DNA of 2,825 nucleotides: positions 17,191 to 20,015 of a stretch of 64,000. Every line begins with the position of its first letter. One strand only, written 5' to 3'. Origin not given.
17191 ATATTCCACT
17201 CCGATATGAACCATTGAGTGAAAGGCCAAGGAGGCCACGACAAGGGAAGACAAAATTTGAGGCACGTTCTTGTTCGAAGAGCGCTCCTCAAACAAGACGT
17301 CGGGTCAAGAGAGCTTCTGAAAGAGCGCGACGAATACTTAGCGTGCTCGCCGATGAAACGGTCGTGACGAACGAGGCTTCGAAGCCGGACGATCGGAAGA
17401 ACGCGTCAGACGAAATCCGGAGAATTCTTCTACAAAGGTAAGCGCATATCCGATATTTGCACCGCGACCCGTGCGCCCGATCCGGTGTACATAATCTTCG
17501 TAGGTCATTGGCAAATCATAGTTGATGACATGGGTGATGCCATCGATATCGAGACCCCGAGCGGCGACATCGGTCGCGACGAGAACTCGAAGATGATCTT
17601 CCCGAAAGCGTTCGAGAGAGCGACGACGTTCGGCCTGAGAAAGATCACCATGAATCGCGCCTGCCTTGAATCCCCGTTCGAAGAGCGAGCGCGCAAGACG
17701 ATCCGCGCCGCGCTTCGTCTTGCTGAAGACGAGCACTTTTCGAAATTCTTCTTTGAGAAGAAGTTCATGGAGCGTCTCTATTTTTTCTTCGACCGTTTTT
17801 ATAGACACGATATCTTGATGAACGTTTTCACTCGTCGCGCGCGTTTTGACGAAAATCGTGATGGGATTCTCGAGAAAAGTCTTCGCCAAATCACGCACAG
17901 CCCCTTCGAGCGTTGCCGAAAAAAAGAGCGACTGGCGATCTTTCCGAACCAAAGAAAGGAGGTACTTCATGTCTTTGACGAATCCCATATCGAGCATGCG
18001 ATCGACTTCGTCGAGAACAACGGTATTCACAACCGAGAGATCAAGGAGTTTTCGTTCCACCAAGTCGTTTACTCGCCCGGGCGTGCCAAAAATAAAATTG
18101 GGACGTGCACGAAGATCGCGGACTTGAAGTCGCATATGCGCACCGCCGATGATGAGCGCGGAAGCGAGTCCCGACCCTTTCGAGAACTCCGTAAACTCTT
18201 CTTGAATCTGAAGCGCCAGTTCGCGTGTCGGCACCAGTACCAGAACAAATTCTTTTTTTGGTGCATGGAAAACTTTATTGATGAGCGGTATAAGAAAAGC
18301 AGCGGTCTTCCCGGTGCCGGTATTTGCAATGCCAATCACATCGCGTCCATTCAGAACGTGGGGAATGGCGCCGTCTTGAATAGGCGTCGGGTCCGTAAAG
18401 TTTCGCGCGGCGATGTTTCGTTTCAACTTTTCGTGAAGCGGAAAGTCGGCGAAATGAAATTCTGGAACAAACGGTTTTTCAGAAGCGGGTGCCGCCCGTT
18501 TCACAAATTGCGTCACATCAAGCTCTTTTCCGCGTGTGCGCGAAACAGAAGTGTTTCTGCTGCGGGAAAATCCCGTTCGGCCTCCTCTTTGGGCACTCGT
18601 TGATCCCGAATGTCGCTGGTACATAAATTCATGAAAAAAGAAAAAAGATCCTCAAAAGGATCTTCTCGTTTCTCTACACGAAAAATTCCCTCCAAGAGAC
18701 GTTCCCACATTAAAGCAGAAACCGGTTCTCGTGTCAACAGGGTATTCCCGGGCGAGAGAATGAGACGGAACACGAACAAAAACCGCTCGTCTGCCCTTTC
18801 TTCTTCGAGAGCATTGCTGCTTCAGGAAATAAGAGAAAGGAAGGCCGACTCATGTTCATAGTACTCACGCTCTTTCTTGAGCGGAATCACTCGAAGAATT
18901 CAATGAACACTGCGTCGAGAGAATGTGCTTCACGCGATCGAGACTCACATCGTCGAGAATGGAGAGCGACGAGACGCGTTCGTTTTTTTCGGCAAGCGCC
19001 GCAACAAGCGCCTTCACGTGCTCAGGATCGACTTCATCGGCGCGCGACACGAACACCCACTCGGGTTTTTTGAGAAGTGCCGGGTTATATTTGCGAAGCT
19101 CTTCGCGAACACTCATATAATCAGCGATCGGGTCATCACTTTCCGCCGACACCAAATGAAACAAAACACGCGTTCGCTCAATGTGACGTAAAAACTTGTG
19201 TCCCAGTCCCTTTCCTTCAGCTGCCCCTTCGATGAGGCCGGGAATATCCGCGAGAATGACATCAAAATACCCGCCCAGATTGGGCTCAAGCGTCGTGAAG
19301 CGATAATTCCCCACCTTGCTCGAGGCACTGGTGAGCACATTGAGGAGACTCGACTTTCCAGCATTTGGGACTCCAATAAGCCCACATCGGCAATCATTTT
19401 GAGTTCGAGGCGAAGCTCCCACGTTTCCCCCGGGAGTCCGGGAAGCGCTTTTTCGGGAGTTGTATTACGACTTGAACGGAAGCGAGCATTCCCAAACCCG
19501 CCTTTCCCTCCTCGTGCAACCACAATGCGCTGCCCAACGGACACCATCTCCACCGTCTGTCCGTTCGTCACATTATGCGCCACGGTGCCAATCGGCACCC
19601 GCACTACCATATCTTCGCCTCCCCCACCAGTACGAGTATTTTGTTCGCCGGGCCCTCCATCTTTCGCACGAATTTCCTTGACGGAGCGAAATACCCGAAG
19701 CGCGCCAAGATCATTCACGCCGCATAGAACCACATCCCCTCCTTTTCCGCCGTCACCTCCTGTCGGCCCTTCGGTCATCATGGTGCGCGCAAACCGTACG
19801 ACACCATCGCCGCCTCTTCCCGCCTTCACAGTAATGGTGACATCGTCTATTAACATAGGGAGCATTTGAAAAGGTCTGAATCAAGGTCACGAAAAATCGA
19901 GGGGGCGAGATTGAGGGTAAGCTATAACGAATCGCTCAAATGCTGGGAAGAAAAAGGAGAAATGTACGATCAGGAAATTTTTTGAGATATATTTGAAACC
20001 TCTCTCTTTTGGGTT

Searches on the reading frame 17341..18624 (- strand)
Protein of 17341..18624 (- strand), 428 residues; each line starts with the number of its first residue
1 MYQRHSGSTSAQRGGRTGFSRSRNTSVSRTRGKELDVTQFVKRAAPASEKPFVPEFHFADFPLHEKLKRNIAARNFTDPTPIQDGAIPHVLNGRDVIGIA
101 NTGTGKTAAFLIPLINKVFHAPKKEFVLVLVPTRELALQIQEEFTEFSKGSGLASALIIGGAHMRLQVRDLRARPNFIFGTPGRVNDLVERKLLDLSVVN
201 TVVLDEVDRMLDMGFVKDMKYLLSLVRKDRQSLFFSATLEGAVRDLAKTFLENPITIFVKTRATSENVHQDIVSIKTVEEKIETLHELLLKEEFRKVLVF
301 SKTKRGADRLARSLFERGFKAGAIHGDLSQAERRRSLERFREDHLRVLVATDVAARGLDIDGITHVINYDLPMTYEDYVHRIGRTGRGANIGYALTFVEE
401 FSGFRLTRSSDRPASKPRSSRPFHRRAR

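Call 73: search_protein_families(library=pfam, proteins=[window:17341-18624:-], max_evalue=0.001)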
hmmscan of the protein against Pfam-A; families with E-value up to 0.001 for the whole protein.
window:17341-18624:- (428 aa): 3 families
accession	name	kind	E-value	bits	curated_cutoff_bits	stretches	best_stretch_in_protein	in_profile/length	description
PF00270.35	DEAD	-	1.8e-46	158.4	26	1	80-244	1-165/167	DEAD/DEAH box helicase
PF00271.37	Helicase_C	-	6.3e-35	120.2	23.5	1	280-387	1-108/110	Helicase conserved C-terminal domain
PF04851.21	ResIII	-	1.3e-08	35.3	22.5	1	96-239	26-162/164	Type III restriction enzyme, res subunit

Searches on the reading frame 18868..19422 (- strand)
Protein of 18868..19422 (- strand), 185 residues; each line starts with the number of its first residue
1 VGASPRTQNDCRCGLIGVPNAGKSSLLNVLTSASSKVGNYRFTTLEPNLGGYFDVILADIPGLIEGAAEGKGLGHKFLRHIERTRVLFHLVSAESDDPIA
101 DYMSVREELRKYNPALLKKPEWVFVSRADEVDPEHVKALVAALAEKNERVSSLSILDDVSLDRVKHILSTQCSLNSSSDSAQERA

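Call 68: search_protein_families(library=pfam, proteins=[window:18868-19422:-], max_evalue=0.001)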
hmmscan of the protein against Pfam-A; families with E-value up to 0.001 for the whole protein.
window:18868-19422:- (185 aa): 2 families
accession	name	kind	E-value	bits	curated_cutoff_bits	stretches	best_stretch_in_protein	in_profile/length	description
PF01926.29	MMR_HSR1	-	1.4e-22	80.3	21.9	1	13-123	2-109/113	50S ribosome-binding GTPase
PF02421.24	FeoB_N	-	4.3e-09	36.5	27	1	13-63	3-57/156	Ferrous iron transport protein B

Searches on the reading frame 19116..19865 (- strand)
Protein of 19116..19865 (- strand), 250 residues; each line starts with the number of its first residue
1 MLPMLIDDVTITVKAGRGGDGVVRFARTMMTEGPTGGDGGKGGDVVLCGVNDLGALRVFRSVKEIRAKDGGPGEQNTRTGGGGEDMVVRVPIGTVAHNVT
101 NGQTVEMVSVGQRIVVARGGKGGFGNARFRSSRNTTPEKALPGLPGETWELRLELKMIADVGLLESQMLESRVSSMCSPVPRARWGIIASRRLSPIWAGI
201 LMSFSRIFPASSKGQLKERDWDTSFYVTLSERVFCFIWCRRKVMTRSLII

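Call 68: search_protein_families(library=pfam, proteins=[window:19116-19865:-], max_evalue=0.001)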
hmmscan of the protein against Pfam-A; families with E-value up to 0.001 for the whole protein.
window:19116-19865:- (250 aa): 1 family
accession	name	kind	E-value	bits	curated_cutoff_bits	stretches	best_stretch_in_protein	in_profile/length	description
PF01018.28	GTP1_OBG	-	1.1e-42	145.7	27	1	6-157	1-155/155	GTP1/OBG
